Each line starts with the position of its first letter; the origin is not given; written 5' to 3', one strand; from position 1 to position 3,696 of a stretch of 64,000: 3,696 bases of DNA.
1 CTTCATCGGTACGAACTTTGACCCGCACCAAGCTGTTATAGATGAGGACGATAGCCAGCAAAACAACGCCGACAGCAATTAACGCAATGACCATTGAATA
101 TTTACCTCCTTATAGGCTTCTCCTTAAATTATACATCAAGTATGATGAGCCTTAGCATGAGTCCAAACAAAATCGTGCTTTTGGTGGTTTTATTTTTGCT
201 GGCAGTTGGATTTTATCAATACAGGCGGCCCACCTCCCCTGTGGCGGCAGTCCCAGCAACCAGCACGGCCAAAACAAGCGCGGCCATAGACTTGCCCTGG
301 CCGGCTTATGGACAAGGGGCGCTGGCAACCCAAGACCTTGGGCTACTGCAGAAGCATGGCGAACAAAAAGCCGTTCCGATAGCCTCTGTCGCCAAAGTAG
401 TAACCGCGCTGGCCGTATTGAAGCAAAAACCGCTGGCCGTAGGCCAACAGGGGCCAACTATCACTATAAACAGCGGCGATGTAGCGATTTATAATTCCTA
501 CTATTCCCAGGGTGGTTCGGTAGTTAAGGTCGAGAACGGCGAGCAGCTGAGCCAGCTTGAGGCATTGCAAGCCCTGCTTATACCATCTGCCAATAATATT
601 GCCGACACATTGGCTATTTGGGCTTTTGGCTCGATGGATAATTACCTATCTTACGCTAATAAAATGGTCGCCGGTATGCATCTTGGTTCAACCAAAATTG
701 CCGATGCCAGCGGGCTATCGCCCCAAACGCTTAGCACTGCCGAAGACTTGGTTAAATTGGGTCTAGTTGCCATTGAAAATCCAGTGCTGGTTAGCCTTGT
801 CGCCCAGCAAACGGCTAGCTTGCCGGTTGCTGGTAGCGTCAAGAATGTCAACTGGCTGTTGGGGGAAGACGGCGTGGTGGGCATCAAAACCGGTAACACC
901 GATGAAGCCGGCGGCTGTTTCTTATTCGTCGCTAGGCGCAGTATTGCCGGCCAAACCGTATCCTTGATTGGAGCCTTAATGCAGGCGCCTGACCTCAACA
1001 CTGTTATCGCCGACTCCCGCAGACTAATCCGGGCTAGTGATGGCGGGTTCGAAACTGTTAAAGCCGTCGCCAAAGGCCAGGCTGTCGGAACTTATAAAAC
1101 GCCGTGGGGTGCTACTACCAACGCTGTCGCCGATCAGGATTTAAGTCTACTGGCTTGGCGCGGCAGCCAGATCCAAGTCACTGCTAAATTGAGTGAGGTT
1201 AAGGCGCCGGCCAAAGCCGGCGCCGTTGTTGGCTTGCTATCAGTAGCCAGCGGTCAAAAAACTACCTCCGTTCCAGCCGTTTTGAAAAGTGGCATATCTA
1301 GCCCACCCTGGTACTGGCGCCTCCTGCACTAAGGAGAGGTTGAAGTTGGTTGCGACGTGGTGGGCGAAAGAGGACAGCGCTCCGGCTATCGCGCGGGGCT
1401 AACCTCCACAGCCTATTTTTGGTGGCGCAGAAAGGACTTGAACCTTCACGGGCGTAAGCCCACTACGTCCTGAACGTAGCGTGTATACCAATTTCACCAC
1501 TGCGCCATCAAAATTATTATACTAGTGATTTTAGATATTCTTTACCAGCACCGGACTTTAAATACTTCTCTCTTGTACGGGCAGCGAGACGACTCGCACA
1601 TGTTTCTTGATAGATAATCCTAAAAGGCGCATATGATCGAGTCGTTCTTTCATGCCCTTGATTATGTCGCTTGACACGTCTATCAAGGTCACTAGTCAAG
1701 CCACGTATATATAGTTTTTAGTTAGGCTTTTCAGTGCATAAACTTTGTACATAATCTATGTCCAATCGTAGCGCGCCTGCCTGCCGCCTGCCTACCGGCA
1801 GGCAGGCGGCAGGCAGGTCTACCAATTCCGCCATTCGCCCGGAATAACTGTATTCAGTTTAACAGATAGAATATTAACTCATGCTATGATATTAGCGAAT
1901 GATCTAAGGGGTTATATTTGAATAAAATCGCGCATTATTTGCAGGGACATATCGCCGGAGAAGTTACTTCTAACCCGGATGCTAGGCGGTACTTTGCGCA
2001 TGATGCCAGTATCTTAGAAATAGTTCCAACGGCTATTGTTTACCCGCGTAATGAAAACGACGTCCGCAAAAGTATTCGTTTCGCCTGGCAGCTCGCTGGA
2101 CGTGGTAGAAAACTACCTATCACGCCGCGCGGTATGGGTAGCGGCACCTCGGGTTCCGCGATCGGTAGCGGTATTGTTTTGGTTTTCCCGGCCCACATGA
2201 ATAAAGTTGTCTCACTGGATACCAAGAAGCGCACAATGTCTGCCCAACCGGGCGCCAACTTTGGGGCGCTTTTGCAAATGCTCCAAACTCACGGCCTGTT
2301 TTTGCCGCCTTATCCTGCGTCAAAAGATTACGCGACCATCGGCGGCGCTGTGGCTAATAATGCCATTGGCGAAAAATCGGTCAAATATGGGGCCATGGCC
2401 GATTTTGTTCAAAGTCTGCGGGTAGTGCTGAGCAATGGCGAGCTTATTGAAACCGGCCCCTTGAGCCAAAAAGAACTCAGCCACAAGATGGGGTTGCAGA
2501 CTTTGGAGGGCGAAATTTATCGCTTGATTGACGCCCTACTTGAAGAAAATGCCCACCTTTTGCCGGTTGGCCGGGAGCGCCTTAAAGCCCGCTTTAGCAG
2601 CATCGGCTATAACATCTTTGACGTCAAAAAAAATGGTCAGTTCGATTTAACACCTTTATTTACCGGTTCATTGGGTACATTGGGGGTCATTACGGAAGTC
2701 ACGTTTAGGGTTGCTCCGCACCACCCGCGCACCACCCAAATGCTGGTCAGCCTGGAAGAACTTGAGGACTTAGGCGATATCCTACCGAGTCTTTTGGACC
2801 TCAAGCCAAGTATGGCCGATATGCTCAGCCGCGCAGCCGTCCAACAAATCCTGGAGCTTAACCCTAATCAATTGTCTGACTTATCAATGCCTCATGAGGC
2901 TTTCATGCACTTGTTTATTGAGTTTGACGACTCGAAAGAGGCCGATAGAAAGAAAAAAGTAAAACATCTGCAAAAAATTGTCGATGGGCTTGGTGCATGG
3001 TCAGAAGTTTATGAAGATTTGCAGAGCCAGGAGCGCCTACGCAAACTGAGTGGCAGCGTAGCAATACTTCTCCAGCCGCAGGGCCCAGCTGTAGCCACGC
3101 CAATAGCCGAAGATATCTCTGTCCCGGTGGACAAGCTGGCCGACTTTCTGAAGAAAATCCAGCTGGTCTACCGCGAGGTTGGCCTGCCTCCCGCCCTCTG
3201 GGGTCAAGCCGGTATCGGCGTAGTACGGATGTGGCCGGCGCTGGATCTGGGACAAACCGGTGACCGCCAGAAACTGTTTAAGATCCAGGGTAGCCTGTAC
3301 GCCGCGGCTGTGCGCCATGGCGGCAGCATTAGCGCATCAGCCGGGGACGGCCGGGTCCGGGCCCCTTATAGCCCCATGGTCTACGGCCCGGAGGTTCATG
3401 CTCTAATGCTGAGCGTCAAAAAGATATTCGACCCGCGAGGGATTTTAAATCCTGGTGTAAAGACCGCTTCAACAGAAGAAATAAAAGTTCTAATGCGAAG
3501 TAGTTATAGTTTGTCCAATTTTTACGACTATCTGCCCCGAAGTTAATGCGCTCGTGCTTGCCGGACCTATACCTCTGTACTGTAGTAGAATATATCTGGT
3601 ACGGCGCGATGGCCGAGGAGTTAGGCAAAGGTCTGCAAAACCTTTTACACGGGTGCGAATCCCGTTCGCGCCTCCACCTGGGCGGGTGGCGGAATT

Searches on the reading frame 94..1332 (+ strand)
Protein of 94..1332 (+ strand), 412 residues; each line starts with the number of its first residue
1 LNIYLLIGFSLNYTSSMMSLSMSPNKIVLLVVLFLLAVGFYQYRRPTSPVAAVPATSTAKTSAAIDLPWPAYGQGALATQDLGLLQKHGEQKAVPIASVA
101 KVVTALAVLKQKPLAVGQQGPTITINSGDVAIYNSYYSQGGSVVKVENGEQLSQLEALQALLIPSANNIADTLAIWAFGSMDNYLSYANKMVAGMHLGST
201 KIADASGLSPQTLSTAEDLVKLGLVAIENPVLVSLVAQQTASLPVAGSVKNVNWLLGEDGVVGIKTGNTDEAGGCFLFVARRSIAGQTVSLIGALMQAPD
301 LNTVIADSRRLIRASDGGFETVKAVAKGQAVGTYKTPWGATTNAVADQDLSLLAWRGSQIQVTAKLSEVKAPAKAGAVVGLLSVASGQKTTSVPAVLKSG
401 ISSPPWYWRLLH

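Call 22: search_protein_families(library=pfam, proteins=[window:94-1332:+], max_evalue=0.00001)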
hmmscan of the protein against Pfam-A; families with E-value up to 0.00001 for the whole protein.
window:94-1332:+ (412 aa): 2 families
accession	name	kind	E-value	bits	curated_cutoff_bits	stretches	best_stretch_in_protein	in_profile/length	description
PF00768.25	Peptidase_S11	-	9.8e-20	71.5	27.6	1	86-283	27-226/239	D-alanyl-D-alanine carboxypeptidase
PF07943.18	PBP5_C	-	6.4e-06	26.7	21.2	0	319-397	1-85/91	Penicillin-binding protein 5, C-terminal domain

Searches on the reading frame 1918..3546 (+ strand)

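Call 22: search_protein_families(library=pfam, proteins=[window:1918-3546:+], max_evalue=0.00001)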
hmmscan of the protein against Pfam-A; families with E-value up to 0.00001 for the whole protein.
window:1918-3546:+ (542 aa): 2 families
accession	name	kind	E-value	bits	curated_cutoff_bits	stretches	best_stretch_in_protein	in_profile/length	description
PF01565.28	FAD_binding_4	-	4.9e-37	127.2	26.4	1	37-180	1-139/139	FAD binding domain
PF02913.24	FAD-oxidase_C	-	2.2e-31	109.9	21.2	1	272-513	5-246/248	FAD linked oxidases, C-terminal domain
